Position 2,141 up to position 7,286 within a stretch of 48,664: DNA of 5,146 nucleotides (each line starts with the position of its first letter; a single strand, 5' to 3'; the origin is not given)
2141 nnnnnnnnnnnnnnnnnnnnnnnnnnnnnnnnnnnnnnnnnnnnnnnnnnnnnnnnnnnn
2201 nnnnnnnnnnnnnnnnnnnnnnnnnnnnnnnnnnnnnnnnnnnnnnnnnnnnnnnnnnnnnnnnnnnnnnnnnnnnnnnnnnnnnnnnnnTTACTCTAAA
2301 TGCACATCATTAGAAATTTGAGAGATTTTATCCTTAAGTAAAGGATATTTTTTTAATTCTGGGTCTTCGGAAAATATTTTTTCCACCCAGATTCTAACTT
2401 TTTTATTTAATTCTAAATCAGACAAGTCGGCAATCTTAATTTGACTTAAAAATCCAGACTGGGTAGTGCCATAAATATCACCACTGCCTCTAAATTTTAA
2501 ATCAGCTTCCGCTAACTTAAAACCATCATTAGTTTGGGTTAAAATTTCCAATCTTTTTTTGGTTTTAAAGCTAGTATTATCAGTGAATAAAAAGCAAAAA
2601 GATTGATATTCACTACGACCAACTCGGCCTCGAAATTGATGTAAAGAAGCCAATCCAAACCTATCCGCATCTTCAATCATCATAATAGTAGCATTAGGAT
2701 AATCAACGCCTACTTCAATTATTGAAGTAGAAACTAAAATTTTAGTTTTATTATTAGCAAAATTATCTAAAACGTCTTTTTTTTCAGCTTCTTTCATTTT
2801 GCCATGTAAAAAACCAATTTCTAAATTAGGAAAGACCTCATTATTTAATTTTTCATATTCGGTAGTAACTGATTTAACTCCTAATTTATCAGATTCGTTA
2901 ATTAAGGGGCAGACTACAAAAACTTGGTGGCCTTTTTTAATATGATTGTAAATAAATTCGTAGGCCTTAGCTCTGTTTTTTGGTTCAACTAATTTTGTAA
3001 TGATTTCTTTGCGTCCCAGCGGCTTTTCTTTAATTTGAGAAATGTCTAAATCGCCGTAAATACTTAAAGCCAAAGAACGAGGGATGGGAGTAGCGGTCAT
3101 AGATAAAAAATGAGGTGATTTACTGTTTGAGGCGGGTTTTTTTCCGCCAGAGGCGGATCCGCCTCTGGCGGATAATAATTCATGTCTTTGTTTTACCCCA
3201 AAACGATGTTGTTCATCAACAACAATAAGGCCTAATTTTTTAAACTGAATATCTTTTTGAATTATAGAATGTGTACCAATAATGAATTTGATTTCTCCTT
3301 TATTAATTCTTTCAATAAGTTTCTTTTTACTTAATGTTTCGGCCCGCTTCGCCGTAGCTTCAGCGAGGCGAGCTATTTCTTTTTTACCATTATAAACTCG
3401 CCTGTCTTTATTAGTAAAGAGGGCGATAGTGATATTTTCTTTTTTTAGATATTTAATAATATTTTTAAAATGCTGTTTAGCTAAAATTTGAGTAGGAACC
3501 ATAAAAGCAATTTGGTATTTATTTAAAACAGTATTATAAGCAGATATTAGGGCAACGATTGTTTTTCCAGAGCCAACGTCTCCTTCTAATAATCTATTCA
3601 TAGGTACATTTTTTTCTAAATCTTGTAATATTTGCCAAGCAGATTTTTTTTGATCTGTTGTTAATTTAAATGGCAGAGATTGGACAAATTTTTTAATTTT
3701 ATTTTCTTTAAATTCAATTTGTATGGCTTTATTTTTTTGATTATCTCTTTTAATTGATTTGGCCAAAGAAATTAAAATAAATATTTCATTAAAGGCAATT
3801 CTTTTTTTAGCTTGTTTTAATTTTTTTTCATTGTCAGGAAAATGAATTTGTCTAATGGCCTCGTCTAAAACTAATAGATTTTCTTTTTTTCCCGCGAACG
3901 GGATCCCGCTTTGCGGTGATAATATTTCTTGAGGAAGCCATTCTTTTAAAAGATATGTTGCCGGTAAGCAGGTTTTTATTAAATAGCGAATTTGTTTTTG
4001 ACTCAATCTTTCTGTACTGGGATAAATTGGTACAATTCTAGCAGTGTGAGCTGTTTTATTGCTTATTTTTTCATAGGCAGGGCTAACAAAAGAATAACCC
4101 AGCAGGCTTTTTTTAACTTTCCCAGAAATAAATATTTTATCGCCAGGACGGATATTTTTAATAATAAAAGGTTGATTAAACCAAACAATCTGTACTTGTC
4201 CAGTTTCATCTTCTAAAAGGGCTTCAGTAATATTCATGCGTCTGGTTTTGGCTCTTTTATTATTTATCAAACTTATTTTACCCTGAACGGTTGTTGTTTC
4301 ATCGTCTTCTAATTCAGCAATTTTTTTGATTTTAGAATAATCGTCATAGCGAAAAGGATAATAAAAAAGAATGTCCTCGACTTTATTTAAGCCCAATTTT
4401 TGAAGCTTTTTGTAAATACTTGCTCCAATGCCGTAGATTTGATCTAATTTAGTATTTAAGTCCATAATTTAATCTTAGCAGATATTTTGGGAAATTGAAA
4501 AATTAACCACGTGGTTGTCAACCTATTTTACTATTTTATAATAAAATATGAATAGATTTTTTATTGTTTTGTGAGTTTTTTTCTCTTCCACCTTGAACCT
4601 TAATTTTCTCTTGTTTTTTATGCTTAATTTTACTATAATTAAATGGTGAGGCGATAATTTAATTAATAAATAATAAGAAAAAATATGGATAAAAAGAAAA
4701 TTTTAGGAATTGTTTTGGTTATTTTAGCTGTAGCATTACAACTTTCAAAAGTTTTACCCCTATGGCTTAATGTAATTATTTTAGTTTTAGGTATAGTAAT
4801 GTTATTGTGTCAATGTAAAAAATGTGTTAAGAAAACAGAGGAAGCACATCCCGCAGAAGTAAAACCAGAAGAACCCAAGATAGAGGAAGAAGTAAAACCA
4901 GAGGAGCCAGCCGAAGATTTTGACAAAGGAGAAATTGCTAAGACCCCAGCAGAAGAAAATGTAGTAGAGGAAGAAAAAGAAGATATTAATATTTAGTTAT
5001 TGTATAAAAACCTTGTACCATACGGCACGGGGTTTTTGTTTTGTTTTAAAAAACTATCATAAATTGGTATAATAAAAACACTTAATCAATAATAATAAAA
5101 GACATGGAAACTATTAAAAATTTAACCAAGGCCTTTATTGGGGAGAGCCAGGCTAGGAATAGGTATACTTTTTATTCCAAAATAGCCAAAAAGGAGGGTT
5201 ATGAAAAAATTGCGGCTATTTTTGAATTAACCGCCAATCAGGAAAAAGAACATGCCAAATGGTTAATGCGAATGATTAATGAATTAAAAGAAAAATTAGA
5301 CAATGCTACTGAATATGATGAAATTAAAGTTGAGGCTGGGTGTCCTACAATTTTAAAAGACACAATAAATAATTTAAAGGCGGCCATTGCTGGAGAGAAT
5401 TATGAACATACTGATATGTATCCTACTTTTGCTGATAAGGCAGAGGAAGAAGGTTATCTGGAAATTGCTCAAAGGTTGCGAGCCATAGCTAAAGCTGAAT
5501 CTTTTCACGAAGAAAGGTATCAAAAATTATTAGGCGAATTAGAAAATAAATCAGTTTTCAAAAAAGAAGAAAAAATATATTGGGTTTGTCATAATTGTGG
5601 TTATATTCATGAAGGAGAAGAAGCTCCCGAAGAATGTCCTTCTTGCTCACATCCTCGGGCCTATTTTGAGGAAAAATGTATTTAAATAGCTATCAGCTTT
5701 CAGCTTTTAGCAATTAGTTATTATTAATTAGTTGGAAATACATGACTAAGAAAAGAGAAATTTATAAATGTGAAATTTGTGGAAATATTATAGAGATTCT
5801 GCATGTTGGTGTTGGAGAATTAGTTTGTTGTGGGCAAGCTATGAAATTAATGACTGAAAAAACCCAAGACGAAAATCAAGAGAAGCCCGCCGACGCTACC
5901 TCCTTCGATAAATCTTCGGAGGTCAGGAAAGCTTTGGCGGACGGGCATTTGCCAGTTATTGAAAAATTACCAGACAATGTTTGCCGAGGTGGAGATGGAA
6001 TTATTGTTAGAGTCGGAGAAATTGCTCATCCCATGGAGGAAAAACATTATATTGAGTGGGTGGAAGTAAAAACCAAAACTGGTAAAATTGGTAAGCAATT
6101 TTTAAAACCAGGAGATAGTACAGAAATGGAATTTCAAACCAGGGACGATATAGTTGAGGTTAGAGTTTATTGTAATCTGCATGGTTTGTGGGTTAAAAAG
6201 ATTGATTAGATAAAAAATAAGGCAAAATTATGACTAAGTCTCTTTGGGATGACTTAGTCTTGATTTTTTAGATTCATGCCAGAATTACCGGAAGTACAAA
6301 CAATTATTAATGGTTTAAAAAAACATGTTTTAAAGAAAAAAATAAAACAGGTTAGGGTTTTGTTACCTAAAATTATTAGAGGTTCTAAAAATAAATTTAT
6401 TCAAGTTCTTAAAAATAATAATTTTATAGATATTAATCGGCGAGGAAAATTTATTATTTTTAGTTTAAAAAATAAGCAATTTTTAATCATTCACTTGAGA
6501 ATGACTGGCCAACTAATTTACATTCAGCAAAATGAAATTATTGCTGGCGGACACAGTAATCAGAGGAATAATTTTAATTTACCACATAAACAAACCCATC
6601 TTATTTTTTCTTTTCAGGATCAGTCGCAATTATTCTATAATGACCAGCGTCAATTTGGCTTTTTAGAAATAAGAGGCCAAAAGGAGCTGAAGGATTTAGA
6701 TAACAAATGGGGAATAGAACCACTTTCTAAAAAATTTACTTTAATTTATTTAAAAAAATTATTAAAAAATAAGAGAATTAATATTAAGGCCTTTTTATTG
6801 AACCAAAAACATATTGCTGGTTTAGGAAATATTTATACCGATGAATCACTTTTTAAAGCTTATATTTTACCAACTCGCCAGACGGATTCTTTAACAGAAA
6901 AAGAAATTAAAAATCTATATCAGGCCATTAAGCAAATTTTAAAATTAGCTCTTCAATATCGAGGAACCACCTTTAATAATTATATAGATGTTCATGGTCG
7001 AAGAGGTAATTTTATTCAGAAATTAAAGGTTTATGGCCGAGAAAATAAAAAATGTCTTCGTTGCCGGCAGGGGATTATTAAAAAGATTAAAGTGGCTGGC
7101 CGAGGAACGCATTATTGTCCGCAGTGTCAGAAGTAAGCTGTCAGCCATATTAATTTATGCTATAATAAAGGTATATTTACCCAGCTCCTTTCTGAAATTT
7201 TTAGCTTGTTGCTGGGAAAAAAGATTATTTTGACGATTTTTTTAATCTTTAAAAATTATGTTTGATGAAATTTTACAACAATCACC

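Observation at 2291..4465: The same GC-rich element is translated as SPQS.......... in both recG and smpB; recG holds three such inserts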

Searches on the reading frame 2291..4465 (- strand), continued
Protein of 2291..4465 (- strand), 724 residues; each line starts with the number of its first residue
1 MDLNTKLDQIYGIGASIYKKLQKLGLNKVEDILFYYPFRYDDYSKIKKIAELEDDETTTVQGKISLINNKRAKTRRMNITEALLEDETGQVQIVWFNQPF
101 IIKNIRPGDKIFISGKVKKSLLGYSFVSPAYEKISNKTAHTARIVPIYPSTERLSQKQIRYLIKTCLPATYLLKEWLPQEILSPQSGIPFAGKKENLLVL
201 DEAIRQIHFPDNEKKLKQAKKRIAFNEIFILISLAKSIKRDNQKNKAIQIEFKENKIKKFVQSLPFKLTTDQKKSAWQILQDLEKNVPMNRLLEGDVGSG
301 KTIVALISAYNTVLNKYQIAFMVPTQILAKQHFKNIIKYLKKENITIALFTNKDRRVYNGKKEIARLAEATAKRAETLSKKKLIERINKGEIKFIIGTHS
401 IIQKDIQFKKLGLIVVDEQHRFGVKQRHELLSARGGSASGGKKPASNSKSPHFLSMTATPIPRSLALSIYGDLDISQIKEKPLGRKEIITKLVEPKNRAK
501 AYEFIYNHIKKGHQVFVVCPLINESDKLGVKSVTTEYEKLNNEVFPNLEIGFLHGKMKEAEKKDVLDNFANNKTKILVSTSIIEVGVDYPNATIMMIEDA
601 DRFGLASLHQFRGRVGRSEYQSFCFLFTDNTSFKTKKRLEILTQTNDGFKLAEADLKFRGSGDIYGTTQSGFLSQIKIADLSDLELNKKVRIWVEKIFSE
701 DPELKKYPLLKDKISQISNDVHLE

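Call 74: predict_structure(alignment_id=A3)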
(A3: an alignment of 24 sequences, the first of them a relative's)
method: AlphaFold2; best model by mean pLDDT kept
length: 724 residues; sequences in the alignment: 24
mean_pLDDT: 68.9   pTM: 0.56
mean pLDDT of the five models: 68.9, 64.2, 60.0, 50.5, 43.8
residues with pLDDT >= 90: 86; 70-90: 333; 50-70: 155; < 50: 150
segments of 3 or more residues with pLDDT < 50: 35-44, 136-201, 363-377, 433-447, 473-483, 583-587, 660-678, 722-724
pLDDT, mean of each block of 10 residues (from residue 1): 68 61 66 41 62 83 87 68 89 79 80 82 81 49 27 34 33 37 36 40 50 64 69 78 81 93 78 83 86 62 89 93 78 82 84 75 42 42 83 85 79 76 61 41 48 72 64 44 65 90 92 87 65 88 91 80 83 87 53 87 73 66 89 83 73 60 34 43 69 81 79 69 39
secondary structure, 60 per line:
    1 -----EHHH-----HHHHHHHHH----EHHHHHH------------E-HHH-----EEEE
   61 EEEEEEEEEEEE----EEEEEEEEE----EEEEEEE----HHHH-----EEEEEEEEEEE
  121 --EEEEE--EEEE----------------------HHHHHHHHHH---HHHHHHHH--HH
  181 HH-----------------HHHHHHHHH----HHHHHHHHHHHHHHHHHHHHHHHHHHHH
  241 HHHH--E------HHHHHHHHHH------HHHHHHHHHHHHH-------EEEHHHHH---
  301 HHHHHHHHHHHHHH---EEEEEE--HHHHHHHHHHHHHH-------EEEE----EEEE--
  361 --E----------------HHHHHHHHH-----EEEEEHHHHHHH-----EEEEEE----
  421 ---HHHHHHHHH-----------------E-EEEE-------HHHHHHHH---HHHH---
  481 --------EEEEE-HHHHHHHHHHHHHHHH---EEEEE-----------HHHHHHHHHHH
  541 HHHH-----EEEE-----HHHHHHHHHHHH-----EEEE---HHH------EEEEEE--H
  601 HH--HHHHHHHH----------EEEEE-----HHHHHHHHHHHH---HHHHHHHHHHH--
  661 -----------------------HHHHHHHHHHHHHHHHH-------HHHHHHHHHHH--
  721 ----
elements in order (helices of 4 or more, strands of 3 or more residues): H15-23 H29-34 E57-72 E77-85 E90-96 H101-104 E110-120 E123-127 E130-133 H156-165 H169-176 H179-182 H200-208 H213-244 H254-263 H270-282 E290-292 H293-297 H301-314 E318-323 H326-339 E347-350 E355-358 H380-388 E394-398 H399-405 E411-416 H424-432 E452-455 H463-470 H474-477 E489-493 H495-510 E514-518 H530-544 E550-553 H559-570 E576-579 E592-597 H605-612 E623-627 H633-644 H648-658 H684-700 H708-718
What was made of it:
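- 3890..3919 (-): recG insert 1: element A, short form, 30 nt. In the gene sense it reads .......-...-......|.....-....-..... and encodes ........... It lies in the low-confidence linker 136-201 of the RecG model (call 74).
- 3341..3370 (-): recG insert 2: a separate 30-nt GC-rich single hairpin, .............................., encoding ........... It coincides with the pLDDT<50 segment 363-377 (call 74).
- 3143..3172 (.): recG insert 3: element B, a perfect 30-nt palindrome, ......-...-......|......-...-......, encoding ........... The net gain at this site is 33 nt once the adjacent linker change at 3134-3142 is counted. It coincides with the pLDDT<50 segment 433-447 (call 74).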

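Call 77: find_encoding_contigs(protein=P0124, flank=1000, max_places=1)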
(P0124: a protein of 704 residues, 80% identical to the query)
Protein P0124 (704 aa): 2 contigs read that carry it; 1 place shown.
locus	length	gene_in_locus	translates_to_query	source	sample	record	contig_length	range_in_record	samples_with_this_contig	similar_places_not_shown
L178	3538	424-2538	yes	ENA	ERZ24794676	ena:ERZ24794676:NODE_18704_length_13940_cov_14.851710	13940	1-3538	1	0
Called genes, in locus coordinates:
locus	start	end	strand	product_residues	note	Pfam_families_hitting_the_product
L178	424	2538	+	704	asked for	PF17191:RecG_wedge, PF01336:tRNA_anti-codon, PF00270:DEAD, PF04851:ResIII, PF00271:Helicase_C, PF19833:RecG_dom3_C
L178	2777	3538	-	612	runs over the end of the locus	PF01875:Memo, PF09587:PGA_cap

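Call 78: find_encoding_contigs(protein=P0139, flank=1000, max_places=1)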
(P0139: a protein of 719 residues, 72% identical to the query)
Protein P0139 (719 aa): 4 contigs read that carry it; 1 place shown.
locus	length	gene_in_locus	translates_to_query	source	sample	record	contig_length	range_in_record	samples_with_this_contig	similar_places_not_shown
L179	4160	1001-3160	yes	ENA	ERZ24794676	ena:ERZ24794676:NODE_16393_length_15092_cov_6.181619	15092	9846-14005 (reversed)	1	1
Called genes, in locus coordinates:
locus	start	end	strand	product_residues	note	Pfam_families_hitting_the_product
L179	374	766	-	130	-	-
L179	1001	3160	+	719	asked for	PF17191:RecG_wedge, PF01336:tRNA_anti-codon, PF00270:DEAD, PF04851:ResIII, PF00271:Helicase_C, PF22590:Cas3-like_C_2 (weak), PF19833:RecG_dom3_C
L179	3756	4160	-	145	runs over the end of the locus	-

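Call 79: find_encoding_contigs(protein=P0130, flank=500, max_places=1)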
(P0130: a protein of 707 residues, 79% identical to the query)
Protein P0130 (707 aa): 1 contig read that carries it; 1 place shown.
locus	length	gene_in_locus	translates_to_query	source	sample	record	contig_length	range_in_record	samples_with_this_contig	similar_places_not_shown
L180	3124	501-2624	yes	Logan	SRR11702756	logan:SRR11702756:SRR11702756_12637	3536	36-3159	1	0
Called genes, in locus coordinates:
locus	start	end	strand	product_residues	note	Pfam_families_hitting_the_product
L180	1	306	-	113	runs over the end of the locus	?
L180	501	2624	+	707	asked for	PF17191:RecG_wedge, PF22590:Cas3-like_C_2 (faint), PF01336:tRNA_anti-codon, PF00270:DEAD, PF04851:ResIII, PF00271:Helicase_C, PF19833:RecG_dom3_C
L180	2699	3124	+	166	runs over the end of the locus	-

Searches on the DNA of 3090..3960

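Call 73: search_rna_families(source=window, start=3090, end=3960, threshold=evalue, max_evalue=1)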
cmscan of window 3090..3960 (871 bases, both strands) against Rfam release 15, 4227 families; matches with E-value up to 1: 2.
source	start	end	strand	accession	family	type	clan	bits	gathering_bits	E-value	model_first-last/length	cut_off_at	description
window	3551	3594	+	RF02675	Ysr141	Gene; sRNA;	-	19.9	196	0.0043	158-201/255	no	Yersinia sRNA 141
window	3752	3804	+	RF04118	MIR9481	Gene; miRNA;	-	17.8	130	0.95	40-92/135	no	MIR9481 microRNA precursor family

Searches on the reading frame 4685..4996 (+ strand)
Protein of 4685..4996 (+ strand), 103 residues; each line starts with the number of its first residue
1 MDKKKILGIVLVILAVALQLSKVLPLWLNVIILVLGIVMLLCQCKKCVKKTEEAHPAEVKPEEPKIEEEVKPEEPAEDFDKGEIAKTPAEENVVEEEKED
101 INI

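Call 44: search_protein_families(library=pfam, proteins=[window:4685-4996:+], max_evalue=0.01)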
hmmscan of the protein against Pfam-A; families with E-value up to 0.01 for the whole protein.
window:4685-4996:+ (103 aa): 3 families
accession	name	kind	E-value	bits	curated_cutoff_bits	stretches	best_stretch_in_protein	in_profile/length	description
PF07331.16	TctB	-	0.0019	18.8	29.1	1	6-63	2-61/137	Tripartite tricarboxylate transporter TctB family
PF04133.19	Vps55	-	0.0063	16.8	24.6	1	7-46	10-48/120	Vacuolar protein sorting 55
PF23933.1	DUF7269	-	0.0087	16.6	29.1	1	7-81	1-74/162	Family of unknown function (DUF7269)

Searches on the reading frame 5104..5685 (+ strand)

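Call 44: search_protein_families(library=pfam, proteins=[window:5104-5685:+], max_evalue=0.01)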
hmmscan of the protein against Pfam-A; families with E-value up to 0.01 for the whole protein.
window:5104-5685:+ (193 aa): 8 families
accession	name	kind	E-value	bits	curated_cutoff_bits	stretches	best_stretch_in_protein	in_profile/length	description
PF02915.23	Rubrerythrin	-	1e-35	123.6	22.8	1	5-143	1-137/137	Rubrerythrin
PF21349.2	RUBY_RBDX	-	3e-15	55.8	26.5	1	160-189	1-30/30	Rubrerythrin, rubredoxin-like domain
PF23458.2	DUF7130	-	2.6e-06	27.7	35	1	154-186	48-81/89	Domain of unknown function (DUF7130)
PF00210.30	Ferritin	-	3.2e-06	27.6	24.5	1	5-147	2-140/142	Ferritin-like domain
PF23455.1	DUF7129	-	0.00074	19.7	30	1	157-182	9-34/45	Domain of unknown function (DUF7129)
PF06705.16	SF-assemblin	-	0.002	18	30.6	1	30-154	73-192/247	SF-assemblin/beta giardin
PF20543.3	CowN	-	0.0026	18.7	27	0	100-170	3-72/94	N2-fixation sustaining protein CowN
PF06185.18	YecM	-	0.0096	16.1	25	0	26-97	96-161/180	YecM protein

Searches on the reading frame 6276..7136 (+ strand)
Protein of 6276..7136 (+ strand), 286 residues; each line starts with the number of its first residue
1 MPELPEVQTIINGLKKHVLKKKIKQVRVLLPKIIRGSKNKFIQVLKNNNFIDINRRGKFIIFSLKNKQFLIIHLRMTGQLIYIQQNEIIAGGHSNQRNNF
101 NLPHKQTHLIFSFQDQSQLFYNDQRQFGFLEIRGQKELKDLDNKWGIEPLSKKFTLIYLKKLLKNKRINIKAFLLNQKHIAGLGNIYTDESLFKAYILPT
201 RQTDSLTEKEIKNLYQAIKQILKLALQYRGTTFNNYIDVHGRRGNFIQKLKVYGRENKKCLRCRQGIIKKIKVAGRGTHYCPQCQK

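Call 44: search_protein_families(library=pfam, proteins=[window:6276-7136:+], max_evalue=0.01)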
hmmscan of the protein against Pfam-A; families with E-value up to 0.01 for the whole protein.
window:6276-7136:+ (286 aa): 3 families
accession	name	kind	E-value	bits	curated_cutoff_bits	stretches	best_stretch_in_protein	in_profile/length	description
PF01149.29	Fapy_DNA_glyco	-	1.9e-32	112.8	25.5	1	1-129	1-116/117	Formamidopyrimidine-DNA glycosylase N-terminal domain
PF06831.19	H2TH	-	1.7e-25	89.3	34.7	1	146-233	2-89/93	Formamidopyrimidine-DNA glycosylase H2TH domain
PF06827.20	zf-FPG_IleRS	-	3.5e-08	33.5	21.3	1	258-286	2-29/30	Zinc finger found in FPG and IleRS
